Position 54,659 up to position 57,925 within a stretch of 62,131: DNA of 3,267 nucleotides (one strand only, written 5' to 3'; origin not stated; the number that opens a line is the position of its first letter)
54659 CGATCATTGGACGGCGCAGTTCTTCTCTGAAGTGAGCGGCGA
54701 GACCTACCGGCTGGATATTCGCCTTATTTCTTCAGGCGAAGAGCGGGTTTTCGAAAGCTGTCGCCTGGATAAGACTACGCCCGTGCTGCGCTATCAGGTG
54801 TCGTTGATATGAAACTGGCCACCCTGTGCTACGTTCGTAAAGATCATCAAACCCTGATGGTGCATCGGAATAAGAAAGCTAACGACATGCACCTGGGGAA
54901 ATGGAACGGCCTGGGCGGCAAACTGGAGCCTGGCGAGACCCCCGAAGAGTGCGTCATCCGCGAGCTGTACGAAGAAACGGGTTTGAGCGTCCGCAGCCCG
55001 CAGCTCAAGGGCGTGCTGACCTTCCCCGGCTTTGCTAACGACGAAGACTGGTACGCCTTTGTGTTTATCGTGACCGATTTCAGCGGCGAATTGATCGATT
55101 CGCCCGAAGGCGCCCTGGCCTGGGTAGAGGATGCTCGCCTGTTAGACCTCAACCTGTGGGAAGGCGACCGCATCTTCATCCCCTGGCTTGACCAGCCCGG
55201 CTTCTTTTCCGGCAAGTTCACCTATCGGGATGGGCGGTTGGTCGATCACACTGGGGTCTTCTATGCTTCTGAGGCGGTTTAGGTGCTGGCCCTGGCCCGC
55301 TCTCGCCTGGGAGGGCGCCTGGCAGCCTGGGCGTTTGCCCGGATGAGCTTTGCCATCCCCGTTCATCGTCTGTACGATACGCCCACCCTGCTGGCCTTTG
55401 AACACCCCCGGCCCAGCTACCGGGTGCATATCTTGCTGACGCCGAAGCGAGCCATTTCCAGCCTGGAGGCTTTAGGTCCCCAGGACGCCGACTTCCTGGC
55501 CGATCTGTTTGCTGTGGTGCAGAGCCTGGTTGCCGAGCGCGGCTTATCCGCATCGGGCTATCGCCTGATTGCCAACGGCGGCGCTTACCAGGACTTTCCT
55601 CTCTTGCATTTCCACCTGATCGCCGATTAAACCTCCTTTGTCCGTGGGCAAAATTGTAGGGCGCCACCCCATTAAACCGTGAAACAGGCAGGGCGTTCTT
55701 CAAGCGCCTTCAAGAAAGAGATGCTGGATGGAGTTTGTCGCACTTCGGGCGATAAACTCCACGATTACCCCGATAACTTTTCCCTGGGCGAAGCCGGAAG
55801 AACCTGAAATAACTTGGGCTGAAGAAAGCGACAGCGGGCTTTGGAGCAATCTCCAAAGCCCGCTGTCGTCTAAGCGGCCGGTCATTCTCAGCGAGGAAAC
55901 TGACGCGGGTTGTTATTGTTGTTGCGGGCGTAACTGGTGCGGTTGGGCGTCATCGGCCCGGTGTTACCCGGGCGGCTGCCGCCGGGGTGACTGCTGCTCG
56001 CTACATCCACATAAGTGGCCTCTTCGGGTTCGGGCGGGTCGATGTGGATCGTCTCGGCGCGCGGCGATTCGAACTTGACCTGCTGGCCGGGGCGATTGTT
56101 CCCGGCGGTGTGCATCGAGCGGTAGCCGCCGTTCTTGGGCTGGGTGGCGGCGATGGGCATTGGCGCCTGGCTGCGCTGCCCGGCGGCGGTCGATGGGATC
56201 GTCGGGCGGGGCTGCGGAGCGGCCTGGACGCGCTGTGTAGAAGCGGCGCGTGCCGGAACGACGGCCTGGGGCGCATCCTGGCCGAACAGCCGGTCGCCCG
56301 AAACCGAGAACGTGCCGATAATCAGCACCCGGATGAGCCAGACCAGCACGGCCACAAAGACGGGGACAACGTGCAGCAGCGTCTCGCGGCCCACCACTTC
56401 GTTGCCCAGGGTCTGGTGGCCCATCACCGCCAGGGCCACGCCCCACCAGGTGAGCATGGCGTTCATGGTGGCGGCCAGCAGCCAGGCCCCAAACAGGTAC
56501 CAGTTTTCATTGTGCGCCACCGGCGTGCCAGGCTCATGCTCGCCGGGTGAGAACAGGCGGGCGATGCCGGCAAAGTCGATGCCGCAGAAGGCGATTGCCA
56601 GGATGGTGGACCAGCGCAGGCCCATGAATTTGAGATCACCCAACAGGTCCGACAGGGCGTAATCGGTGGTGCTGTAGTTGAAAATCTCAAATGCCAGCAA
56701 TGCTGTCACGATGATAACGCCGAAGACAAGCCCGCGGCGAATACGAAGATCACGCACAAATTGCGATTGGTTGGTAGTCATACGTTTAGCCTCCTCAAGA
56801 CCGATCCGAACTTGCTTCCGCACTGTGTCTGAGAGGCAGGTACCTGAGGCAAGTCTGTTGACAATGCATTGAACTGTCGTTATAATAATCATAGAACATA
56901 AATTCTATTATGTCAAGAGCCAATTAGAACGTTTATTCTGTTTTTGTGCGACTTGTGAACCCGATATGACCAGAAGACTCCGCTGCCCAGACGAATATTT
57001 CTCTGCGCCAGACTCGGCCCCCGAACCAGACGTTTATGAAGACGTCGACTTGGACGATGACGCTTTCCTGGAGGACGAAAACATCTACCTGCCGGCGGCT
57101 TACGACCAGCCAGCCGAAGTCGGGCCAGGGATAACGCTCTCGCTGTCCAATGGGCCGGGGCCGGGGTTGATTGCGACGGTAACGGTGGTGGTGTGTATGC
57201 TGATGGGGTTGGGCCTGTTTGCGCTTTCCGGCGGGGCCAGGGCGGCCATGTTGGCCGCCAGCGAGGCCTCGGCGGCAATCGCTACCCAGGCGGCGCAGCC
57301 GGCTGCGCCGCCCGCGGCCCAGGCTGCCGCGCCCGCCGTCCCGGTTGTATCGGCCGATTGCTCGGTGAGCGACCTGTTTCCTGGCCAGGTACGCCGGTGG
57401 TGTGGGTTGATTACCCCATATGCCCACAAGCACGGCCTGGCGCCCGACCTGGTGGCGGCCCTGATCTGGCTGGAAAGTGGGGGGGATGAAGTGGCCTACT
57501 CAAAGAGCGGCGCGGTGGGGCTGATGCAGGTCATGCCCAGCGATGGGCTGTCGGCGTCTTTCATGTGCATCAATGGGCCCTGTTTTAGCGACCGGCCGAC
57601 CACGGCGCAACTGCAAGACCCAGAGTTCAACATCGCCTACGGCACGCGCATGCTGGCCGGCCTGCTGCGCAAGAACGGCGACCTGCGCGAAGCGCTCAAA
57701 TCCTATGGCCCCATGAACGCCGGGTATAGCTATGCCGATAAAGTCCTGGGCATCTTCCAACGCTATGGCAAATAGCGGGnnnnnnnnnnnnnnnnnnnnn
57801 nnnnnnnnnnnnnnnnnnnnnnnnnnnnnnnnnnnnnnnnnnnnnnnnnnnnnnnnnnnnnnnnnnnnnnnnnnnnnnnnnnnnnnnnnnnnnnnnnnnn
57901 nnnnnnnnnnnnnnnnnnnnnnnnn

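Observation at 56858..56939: Overlapping face-to-face consensus promoters gated by two LexA-like boxes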

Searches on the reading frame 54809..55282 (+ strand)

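Call 8: search_protein_families(library=pfam, proteins=[window:54809-55282:+], max_evalue=0.01)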
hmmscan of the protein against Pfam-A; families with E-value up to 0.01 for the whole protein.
window:54809-55282:+ (157 aa): 2 families
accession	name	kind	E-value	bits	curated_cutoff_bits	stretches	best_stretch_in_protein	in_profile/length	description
PF00293.34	NUDIX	-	4.9e-21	75.6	21.1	1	4-127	5-134/134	NUDIX domain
PF14815.12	NUDIX_4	-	0.00027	21.1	35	1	7-120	3-107/113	NUDIX domain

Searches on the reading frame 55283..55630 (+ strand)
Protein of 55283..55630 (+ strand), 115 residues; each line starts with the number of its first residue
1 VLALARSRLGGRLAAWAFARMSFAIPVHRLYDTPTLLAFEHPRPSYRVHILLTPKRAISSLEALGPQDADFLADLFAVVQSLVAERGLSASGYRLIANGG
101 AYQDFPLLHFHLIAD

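Call 8: search_protein_families(library=pfam, proteins=[window:55283-55630:+], max_evalue=0.01)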
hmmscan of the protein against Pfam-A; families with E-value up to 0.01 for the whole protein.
window:55283-55630:+ (115 aa): 2 families
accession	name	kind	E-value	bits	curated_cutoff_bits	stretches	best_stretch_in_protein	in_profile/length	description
PF01230.28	HIT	-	9.7e-12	45.8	21.5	1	25-114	4-94/98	HIT domain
PF11969.13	DcpS_C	-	3.5e-07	31.1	24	1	23-114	10-101/114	Scavenger mRNA decapping enzyme C-term binding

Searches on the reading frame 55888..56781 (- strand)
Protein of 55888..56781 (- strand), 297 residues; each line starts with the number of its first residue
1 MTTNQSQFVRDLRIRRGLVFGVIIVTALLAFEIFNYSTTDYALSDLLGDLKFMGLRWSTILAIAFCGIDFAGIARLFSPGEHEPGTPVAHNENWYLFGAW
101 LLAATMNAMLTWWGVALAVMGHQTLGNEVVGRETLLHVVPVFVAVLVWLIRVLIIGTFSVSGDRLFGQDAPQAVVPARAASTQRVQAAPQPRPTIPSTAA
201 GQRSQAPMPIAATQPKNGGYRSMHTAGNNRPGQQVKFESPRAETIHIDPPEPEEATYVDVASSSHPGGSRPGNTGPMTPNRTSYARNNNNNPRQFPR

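Call 8: search_protein_families(library=pfam, proteins=[window:55888-56781:-], max_evalue=0.01)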
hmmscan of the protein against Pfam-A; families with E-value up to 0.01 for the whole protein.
window:55888-56781:- (297 aa): 1 family
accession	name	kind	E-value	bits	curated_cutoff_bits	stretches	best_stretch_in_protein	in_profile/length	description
PF24380.1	DUF7536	-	0.0011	19.6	27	0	72-112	39-79/91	Family of unknown function (DUF7536)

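Call 11: find_homologous_proteins(query=window:55888-56781:-, max_evalue=0.001)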
Query window:55888-56781:- (297 aa): 7996 proteins with E <= 0.001 among 8000 candidates; the best 120 are listed.
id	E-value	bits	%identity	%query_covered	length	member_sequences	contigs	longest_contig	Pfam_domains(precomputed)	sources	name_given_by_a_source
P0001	1.6e-198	676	100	100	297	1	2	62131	-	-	-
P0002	1.7e-161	554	83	100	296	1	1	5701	-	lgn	-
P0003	1.7e-145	502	77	92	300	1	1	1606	-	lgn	-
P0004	4.0e-121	422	68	100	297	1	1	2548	-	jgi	jgi:hypothetical protein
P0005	4.9e-108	379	62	96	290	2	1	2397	-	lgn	-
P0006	1.2e-102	361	67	86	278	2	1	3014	-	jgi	-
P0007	1.3e-93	332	57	98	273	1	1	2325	-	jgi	jgi:hypothetical protein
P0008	1.1e-86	309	55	97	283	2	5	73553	-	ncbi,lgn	-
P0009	3.6e-86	307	56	94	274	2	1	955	-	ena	-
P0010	8.1e-86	306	65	73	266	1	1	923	-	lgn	-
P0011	9.2e-86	306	55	96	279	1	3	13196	-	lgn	-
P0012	9.2e-86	306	74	64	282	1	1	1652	-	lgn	-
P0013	1.0e-85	306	56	94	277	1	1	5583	-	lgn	-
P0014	1.1e-85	306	60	88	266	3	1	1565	-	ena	-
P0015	2.2e-84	301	64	74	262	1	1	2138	-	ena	-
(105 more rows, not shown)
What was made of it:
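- Closest known: Holin-endolysin lysis cassettes. Different: The pair is conserved as a chromosomal gene across an order, with more than 7,900 homologues (call 11).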

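Call 13: find_related_loci(query=A1, collection=genome_contigs, flank=4000)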
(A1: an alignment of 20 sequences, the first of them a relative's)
Query A1 (297 aa) in genome_contigs; peptide patterns used: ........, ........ (x = any residue, [..] = any of these).
598 stretches matched a pattern (row limit reached: there are more); 445 encode a relative of the query (tblastn E <= 1e-3); the best 80 are kept; 80 distinct loci.
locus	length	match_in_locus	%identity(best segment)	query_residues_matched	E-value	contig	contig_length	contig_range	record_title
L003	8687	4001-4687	63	1-231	7e-89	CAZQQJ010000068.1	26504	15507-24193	MAG TPA_asm: uncultured Anaerolinea sp. isolate SRP278314_co2_69 genome assembly, contig: NODE_2455_length_26504_cov_38.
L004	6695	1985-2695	61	1-229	7e-85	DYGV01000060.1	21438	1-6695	MAG TPA_asm: Anaerolinea thermophila isolate BE2012_54_8 Afr_mines_BE2012_1219_length_21438_cov_3_343497, whole genome s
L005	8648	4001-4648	63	7-231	4e-84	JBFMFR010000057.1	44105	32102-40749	MAG: Chloroflexota bacterium isolate MAG276 MAG276_57, whole genome shotgun sequence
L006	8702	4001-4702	55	8-273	2e-84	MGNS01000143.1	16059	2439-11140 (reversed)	MAG: Chloroflexi bacterium RBG_16_57_11 RBG_16_scaffold_6255, whole genome shotgun sequence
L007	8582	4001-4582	69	1-193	3e-84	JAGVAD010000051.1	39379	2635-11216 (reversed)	MAG: Anaerolineales bacterium isolate DeMMO6_43 c_000000076210, whole genome shotgun sequence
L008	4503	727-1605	52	9-297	1e-83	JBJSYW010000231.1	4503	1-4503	MAG: Chloroflexota bacterium isolate samp_4434_semibin_103 samp_4434_818693, whole genome shotgun sequence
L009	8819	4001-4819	54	4-294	1e-81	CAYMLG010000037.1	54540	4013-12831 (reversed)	MAG TPA_asm: uncultured Anaerolineaceae bacterium isolate binchicken_co350_84 genome assembly, contig: NODE_915_length_5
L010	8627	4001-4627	63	3-213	1e-81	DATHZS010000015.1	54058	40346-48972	MAG TPA_asm: Anaerolineales bacterium isolate SMAG_U16244 k141_712533, whole genome shotgun sequence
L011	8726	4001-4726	57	12-272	1e-81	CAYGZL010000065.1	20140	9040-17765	MAG TPA_asm: uncultured Anaerolineaceae bacterium isolate ERP119294_co2_361 genome assembly, contig: k141_4371437, whole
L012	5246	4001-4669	55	3-252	2e-80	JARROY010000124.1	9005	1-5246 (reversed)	MAG: Anaerolineales bacterium isolate Spart_162_MAG scaffold_2220, whole genome shotgun sequence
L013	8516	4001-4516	70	1-169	9e-80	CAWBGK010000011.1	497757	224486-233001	MAG: uncultured Chloroflexia bacterium isolate MFD04716.bin.2.192 genome assembly, contig: contig_37878, whole genome sh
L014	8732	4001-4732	58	3-234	8e-80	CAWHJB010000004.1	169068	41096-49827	MAG: uncultured Chloroflexia bacterium isolate MFD02923.bin.2.67 genome assembly, contig: contig_15470, whole genome sho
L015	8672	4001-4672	59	11-249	1e-79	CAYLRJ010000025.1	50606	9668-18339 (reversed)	MAG TPA_asm: uncultured Anaerolineaceae bacterium isolate binchicken_co219_197 genome assembly, contig: k141_1459564, wh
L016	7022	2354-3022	57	4-231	3e-79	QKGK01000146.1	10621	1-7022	MAG: Chloroflexi bacterium isolate SZUA-526 scaffold_22203, whole genome shotgun sequence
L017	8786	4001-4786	53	12-283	3e-79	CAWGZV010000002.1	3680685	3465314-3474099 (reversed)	MAG: uncultured Chloroflexia bacterium isolate MFD02979.bin.1.10 genome assembly, contig: contig_27555, whole genome sho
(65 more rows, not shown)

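Call 54: predict_structure(alignment_id=A2)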
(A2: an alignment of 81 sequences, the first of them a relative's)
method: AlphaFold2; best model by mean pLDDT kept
length: 297 residues; sequences in the alignment: 81
mean_pLDDT: 54.8   pTM: 0.32
mean pLDDT of the five models: 54.8, 54.4, 53.8, 51.5, 51.0
residues with pLDDT >= 90: 0; 70-90: 15; 50-70: 187; < 50: 95
segments of 3 or more residues with pLDDT < 50: 1-3, 46-48, 50-55, 70-75, 77-80, 180-184, 202-206, 210-212, 217-222, 224-229, 231-234, 261-267, 287-292, 294-297
pLDDT, mean of each block of 10 residues (from residue 1): 54 59 66 56 51 51 53 48 57 61 63 65 56 67 72 65 54 52 51 50 46 48 44 44 53 61 46 54 47 48
secondary structure, 60 per line:
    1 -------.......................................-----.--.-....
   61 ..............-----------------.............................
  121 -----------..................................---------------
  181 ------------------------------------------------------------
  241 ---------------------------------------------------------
elements in order: H8-46 H57-74 H92-120 H132-165
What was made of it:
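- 55888..56781 (-): Regulated gene 1: a 297-aa membrane protein with four predicted helices, a very conserved N-terminal 166 residues and a disordered Pro/Gln-rich tail ending in a PEPTYH-like motif. It has a GAGGAGG Shine-Dalgarno sequence at 56790-56796. The AlphaFold2 model has a pLDDT of 55 (call 54).
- Tried and rejected: The AlphaFold2 model of the membrane protein came out at low confidence (pLDDT 55, pTM 0.32, call 54).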

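Call 59: find_encoding_contigs(protein=P0002, flank=2500, max_places=1)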
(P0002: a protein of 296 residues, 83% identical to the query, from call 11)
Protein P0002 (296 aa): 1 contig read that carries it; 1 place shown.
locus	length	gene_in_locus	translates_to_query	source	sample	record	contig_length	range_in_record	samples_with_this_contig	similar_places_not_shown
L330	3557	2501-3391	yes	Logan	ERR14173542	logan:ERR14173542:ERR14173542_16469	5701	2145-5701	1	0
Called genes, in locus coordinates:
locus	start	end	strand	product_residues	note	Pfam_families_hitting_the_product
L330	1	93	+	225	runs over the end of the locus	PF00072:Response_reg, PF00486:Trans_reg_C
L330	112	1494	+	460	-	PF00672:HAMP (weak), PF00512:HisKA, PF02518:HATPase_c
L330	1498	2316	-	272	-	PF01464:SLT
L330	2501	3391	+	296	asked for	-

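Call 60: find_encoding_contigs(protein=P0004, flank=2500, max_places=1)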
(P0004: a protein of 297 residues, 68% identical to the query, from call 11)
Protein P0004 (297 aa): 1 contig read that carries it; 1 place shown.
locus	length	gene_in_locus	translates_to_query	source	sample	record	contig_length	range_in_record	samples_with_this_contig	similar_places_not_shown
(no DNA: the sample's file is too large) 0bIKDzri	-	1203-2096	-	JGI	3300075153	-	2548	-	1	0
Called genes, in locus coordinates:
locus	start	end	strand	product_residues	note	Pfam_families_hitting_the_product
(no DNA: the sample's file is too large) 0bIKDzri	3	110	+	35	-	?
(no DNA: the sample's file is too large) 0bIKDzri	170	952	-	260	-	PF01464:SLT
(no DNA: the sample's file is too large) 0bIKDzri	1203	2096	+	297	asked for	-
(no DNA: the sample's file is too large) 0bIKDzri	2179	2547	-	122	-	?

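Call 61: find_encoding_contigs(protein=P0005, flank=2500, max_places=1)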
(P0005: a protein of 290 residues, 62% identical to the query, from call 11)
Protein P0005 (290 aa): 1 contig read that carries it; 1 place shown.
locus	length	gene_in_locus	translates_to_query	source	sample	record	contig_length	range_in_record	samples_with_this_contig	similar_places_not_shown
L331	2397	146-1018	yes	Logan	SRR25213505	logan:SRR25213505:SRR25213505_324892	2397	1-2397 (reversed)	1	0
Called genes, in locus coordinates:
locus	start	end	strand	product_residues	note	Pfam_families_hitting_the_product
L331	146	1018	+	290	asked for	-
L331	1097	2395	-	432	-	?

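Call 67: search_protein_families(library=phrogs, proteins=[window:55888-56781:-], max_evalue=0.01)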
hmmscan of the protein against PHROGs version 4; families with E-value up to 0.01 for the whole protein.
window:55888-56781:- (297 aa): 0 families
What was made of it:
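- On Holin-endolysin lysis cassette: The membrane protein has no PHROG match (call 67).
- Closest known: Holin-endolysin lysis cassettes. Different: The membrane protein matches no PHROG family (call 67).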

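Call 68: search_protein_families(library=ncbifam, proteins=[window:55888-56781:-], max_evalue=0.01)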
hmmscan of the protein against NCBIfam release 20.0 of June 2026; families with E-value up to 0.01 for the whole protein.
window:55888-56781:- (297 aa): 0 families

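Call 69: search_solved_structures(query=A2, max_evalue=1)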
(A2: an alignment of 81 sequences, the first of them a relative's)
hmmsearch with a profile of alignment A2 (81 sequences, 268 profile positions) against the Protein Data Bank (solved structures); distinct sequences matched with E-value up to 1: 2.
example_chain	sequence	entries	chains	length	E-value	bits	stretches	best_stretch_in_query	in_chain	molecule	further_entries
9vkp_b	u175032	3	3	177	0.049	16.3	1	143-243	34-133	ATP synthase subunit b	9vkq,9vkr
8j0s_b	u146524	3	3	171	0.32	13.7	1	142-246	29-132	ATP synthase subunit b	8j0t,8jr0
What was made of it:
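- Tried and rejected: Pfam, NCBIfam, PHROGs and a PDB profile search gave no family for the membrane protein (calls 8, 67-69).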

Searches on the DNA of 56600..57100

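Call 56: search_rna_families(source=window, start=56600, end=57100, threshold=evalue, max_evalue=1)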
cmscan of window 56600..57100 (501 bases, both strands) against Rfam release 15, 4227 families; matches with E-value up to 1: 0.
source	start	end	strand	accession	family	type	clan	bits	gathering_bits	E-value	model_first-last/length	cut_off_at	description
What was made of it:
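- Tried and rejected: Rfam found no RNA family in 56600-57100 at E up to 1 (call 56).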

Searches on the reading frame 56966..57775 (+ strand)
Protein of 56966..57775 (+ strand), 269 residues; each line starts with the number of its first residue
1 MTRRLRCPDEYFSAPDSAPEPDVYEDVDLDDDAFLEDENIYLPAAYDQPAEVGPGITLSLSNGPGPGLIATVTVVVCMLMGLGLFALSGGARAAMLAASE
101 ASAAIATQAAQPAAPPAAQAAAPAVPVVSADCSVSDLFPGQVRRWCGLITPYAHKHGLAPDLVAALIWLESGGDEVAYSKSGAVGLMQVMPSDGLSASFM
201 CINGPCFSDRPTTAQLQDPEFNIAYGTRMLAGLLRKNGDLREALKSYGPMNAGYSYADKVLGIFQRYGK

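Call 8: search_protein_families(library=pfam, proteins=[window:56966-57775:+], max_evalue=0.01)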
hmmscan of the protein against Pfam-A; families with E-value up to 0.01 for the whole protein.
window:56966-57775:+ (269 aa): 1 family
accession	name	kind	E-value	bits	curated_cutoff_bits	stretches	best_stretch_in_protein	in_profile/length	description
PF01464.25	SLT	-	1.5e-17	63.6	21.3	1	150-252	4-96/117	Transglycosylase SLT domain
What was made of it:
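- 56966..57775 (+): Regulated gene 2: a 269-aa lytic transglycosylase with an acidic N-terminus, one hydrophobic anchor and an SLT domain (residues 150-252, with the ES and GLMQ motifs). Pfam SLT at E = 1.5e-17 (call 8).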

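Call 9: find_encoding_contigs(protein=window:56966-57775:+, flank=10000, max_places=10)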
Protein window:56966-57775:+ (269 aa): 2 contigs read that carry it; 2 places shown.
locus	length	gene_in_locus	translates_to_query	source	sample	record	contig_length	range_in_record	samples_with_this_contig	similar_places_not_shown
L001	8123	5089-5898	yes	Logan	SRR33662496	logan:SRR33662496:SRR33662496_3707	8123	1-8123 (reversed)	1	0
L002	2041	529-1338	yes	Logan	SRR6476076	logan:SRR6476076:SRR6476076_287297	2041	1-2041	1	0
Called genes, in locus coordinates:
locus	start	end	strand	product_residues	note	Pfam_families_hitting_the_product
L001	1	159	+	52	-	?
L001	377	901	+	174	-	PF00210:Ferritin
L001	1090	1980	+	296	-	PF12867:DinB_2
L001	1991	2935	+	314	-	PF06999:Suc_Fer-like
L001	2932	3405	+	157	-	PF00293:NUDIX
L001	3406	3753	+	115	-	PF11969:DcpS_C (weak), PF01230:HIT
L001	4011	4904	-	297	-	-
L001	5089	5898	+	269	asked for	PF01464:SLT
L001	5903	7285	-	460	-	PF00672:HAMP (weak), PF00512:HisKA, PF02518:HATPase_c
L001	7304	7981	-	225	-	PF00072:Response_reg, PF00486:Trans_reg_C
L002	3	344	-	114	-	?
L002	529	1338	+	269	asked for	PF01464:SLT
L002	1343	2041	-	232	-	?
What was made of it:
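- Closest known: Holin-endolysin lysis cassettes. Different: The neighbours are housekeeping genes and not phage genes (calls 8, 9).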

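Call 67: search_protein_families(library=phrogs, proteins=[window:56966-57775:+], max_evalue=0.01)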
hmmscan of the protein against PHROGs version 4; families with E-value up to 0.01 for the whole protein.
window:56966-57775:+ (269 aa): 11 families
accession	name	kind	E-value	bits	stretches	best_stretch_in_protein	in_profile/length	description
phrog_2013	-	tail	8.8e-14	52.2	1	139-252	461-561/657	lytic tail protein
phrog_669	-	lysis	2.9e-10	39.1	1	155-254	931-1020/1946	endolysin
phrog_342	-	head and packaging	4.6e-08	32.5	1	149-250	19-111/1235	internal virion protein with endolysin domain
phrog_13449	-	other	3.6e-07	30.9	1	145-248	7-96/269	transglycosylase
phrog_32437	-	unknown function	3.9e-07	31.2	1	157-264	84-180/205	-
phrog_21143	-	tail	6.5e-06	25.8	1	154-248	13-95/576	lytic tail fiber protein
phrog_14342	-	tail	3.8e-05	24.5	1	147-247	143-230/272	lytic tail fiber protein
phrog_38211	-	other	4.1e-05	24.1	1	121-257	31-154/219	transglycosylase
phrog_4067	-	other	0.00038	20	1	149-229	674-752/980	transglycosylase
phrog_12507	-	other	0.0013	19.7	1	152-248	17-102/260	transglycosylase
phrog_28504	-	tail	0.0026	17.6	1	148-247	236-323/597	lytic tail fiber protein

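Call 68: search_protein_families(library=ncbifam, proteins=[window:56966-57775:+], max_evalue=0.01)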
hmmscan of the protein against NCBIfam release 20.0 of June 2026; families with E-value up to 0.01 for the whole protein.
window:56966-57775:+ (269 aa): 4 families
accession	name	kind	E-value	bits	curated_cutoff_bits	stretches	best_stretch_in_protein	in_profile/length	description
NF012014.0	PRK15470.1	equivalog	1.3e-11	44.5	233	1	152-232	46-123/203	membrane-bound lytic murein transglycosylase EmtA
NF047373.1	BB0259_flg_lyt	exception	2.9e-11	42.9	234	1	143-254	546-647/705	flagellar assembly lytic transglycosylase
NF008670.0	PRK11671.1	equivalog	7.8e-08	31.9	375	1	141-235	188-279/359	membrane-bound lytic murein transglycosylase MltC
NF008631.0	PRK11619.1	equivalog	2.6e-05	22.8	536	1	154-253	488-581/644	murein transglycosylase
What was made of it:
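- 56966..57775 (+): NCBIfam and PHROG matches are at domain level only (calls 67, 68).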
